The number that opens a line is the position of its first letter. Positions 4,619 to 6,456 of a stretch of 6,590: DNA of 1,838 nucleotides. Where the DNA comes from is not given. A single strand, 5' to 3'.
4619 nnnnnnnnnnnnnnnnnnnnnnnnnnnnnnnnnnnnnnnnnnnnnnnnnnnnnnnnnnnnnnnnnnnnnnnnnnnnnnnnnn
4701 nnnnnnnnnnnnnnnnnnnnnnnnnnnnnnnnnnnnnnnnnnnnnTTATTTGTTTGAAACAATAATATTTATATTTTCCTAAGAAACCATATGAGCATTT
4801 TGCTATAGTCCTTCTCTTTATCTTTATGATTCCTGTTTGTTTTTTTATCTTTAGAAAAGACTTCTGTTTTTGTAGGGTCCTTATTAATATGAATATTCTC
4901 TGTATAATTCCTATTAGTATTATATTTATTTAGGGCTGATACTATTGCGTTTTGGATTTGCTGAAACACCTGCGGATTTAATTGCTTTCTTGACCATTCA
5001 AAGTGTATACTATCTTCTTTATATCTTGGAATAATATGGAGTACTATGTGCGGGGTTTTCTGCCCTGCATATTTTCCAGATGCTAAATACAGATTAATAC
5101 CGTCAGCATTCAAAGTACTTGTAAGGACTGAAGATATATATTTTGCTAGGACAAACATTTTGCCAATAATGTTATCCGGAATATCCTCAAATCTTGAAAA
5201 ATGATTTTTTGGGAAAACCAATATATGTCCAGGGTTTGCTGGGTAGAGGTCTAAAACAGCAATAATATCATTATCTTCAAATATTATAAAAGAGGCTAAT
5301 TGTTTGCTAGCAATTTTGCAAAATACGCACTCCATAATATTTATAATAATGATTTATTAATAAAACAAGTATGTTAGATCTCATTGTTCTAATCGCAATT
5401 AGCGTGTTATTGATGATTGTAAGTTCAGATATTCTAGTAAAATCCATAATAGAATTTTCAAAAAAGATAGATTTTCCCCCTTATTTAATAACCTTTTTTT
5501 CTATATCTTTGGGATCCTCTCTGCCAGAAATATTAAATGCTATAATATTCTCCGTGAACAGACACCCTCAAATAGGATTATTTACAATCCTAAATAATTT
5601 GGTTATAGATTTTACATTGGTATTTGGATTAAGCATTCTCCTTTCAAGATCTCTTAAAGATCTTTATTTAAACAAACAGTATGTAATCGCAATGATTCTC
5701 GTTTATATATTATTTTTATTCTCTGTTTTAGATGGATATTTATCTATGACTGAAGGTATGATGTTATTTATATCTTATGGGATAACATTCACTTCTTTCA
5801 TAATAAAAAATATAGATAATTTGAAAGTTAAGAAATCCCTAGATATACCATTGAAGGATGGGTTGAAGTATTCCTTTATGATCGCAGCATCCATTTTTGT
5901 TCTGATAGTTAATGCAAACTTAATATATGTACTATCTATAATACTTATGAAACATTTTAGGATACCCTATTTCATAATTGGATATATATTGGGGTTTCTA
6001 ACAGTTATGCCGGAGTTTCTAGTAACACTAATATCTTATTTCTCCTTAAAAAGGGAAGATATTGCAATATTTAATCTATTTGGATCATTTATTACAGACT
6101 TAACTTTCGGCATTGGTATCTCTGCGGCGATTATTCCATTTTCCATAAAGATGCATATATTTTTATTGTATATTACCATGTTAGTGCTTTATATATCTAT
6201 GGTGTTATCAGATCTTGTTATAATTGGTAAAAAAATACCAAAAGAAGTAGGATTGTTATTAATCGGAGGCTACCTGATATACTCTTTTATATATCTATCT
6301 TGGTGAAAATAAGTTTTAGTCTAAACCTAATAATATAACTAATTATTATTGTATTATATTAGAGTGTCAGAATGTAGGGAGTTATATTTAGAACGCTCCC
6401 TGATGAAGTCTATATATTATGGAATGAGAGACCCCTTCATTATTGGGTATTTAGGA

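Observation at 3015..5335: HIT gene followed by a 576-aa protein fusing a minimal NTase to an Rx4H HEPN-like domain: candidate undescribed single-chain MNT/HEPN-type module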

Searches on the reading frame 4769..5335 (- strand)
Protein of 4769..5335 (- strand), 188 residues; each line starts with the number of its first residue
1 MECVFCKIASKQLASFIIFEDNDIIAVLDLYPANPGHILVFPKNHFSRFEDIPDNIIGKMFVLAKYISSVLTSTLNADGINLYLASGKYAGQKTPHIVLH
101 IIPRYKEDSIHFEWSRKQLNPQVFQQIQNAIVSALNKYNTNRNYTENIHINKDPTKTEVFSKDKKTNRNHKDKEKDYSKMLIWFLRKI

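Call 3: search_protein_families(library=pfam, proteins=[window:4769-5335:-], max_evalue=1)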
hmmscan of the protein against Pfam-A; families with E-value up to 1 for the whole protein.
window:4769-5335:- (188 aa): 4 families
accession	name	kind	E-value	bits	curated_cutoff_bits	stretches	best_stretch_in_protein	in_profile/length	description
PF01230.28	HIT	-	1.6e-21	77.2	21.5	1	11-106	2-97/98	HIT domain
PF11969.13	DcpS_C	-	1e-09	39.3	24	1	2-102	1-100/114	Scavenger mRNA decapping enzyme C-term binding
PF03776.19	MinE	-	0.051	14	25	1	116-153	17-54/68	Septum formation topological specificity factor MinE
PF04677.20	CwfJ_C_1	-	0.057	13.7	21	1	2-107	13-112/122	Protein similar to CwfJ C-terminus 1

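Call 4: search_protein_families(library=ncbifam, proteins=[window:4769-5335:-], max_evalue=1)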
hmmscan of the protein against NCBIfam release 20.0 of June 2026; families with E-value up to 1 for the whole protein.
window:4769-5335:- (188 aa): 3 families
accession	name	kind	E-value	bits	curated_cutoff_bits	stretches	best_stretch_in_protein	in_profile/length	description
NF045834.1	M_plasma_HinT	exception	3e-19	69.8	130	1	4-104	1-101/102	histidine triad protein HinT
NF052622.1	ATPAdlTfActino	equivalog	7.8e-13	48.3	290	1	16-110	53-148/176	ATP adenylyltransferase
NF007965.0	PRK10687.1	equivalog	5.5e-10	39.4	206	1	2-102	4-105/119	purine nucleoside phosphoramidase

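Call 45: search_protein_families(library=padloc, proteins=[window:4769-5335:-], max_evalue=1)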
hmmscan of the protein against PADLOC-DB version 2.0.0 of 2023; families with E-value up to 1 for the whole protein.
window:4769-5335:- (188 aa): 1 family
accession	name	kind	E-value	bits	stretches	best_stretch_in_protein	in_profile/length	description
PDLC00441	ThsC2|ThsC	-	3.7e-09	34.6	1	2-113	13-124/148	HIT family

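Call 59: search_solved_structures(query=window:4769-5335:-, max_evalue=0.001, show_alignments=3)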
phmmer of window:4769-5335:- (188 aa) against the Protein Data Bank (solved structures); distinct sequences matched with E-value up to 0.001: 46.
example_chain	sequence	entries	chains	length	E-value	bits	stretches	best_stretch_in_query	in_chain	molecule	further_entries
2eo4_A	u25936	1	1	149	3.3e-20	76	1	3-132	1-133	150aa long hypothetical histidine triad nucleotide-binding protein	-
3o0m_A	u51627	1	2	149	2e-18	70.2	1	1-113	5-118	HIT family protein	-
3imi_A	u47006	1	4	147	1.2e-17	67.6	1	2-133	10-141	HIT family protein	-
1y23_A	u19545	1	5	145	8.3e-17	64.9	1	2-133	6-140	Histidine triad protein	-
3l7x_A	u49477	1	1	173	1.1e-16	64.5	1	2-118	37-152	Putative Hit-like protein involved in cell-cycle regulation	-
6iq1_A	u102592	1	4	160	8.9e-15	58.3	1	2-108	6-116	Adenosine 5'-monophosphoramidase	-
3oj7_A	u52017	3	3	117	1e-14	58.1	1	2-103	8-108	Putative histidine triad family protein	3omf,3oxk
4egu_A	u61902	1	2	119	3.1e-14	56.5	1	1-104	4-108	histidine triad (HIT) protein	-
6d6j_A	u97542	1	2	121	1.2e-13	54.6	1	1-102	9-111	HIT family hydrolase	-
5uvm_A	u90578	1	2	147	1.4e-12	51.2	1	2-102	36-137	Histidine triad (HIT) protein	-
3lb5_A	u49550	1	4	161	1.4e-11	47.8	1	4-106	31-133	Hit-like protein involved in cell-cycle regulation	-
7mqw_A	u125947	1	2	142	1.7e-11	47.6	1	2-135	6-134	HIT family protein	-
3ksv_A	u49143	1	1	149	4.3e-11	46.3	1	2-115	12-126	Uncharacterized protein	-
3rhn_A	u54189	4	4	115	4.6e-11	46.2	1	3-102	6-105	HISTIDINE TRIAD NUCLEOTIDE-BINDING PROTEIN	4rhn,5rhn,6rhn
3o1x_A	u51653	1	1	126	6e-11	45.8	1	3-102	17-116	Histidine triad nucleotide-binding protein 1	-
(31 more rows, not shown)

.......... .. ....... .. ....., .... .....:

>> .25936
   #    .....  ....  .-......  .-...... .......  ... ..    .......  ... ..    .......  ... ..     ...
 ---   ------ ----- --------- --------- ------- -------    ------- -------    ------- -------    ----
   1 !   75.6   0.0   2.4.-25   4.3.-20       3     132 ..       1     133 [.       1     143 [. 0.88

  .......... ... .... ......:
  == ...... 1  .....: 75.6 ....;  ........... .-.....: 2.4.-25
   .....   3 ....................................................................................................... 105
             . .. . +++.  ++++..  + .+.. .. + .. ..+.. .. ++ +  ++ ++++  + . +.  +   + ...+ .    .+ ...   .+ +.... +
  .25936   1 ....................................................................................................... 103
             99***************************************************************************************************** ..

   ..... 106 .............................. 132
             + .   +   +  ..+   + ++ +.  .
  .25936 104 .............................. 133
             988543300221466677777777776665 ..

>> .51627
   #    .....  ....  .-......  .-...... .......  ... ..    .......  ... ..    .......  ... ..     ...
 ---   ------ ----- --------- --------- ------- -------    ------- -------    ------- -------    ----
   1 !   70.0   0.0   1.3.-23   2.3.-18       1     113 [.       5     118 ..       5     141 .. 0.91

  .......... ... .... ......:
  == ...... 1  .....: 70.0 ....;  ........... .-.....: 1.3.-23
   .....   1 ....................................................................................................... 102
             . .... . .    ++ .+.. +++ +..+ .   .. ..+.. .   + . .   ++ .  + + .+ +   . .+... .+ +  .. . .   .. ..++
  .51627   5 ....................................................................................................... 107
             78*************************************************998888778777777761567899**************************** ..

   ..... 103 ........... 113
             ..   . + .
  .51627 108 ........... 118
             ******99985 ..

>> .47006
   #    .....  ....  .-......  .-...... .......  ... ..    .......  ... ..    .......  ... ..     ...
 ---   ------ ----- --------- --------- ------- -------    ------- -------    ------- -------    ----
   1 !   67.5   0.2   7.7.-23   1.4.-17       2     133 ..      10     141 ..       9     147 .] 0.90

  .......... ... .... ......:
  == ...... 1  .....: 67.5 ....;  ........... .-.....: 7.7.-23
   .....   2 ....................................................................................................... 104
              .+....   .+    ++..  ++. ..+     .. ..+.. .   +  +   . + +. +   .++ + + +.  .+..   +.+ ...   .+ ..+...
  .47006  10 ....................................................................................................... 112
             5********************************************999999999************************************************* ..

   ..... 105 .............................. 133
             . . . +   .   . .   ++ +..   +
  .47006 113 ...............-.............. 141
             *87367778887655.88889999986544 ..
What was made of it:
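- On HIT hydrolases/transferases (the upstream gene): The motif, however, is H-I-V-L-H-I-I, aligned to HxHxH in 2EO4, 3O0M and 3IMI (call 59).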

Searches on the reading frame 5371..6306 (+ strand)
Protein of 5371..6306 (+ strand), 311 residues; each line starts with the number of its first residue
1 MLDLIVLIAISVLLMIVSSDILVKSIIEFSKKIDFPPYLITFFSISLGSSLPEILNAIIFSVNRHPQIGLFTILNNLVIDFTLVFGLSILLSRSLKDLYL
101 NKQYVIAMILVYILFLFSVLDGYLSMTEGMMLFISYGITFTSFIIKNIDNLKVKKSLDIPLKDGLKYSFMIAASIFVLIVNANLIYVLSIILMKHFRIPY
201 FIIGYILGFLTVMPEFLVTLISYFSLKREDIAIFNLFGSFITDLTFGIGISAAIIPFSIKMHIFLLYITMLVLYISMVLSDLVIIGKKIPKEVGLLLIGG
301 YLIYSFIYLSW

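Call 3: search_protein_families(library=pfam, proteins=[window:5371-6306:+], max_evalue=1)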
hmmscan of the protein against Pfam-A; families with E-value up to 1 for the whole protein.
window:5371-6306:+ (311 aa): 1 family
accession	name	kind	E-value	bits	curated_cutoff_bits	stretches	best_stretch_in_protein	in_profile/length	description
PF01699.29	Na_Ca_ex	-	3.4e-22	79.5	24.9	2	5-139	3-145/151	Sodium/calcium exchanger protein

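Call 4: search_protein_families(library=ncbifam, proteins=[window:5371-6306:+], max_evalue=1)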
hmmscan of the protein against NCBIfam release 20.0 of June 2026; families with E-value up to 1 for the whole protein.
window:5371-6306:+ (311 aa): 2 families
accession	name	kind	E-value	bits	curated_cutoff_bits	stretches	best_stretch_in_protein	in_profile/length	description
TIGR00367.1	TIGR00367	hypoth_equivalog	1e-22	80.6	179.65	1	3-304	3-312/312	calcium/sodium antiporter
NF008005.0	PRK10734.1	equivalog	1e-21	77.5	432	1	1-307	1-315/325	calcium/sodium antiporter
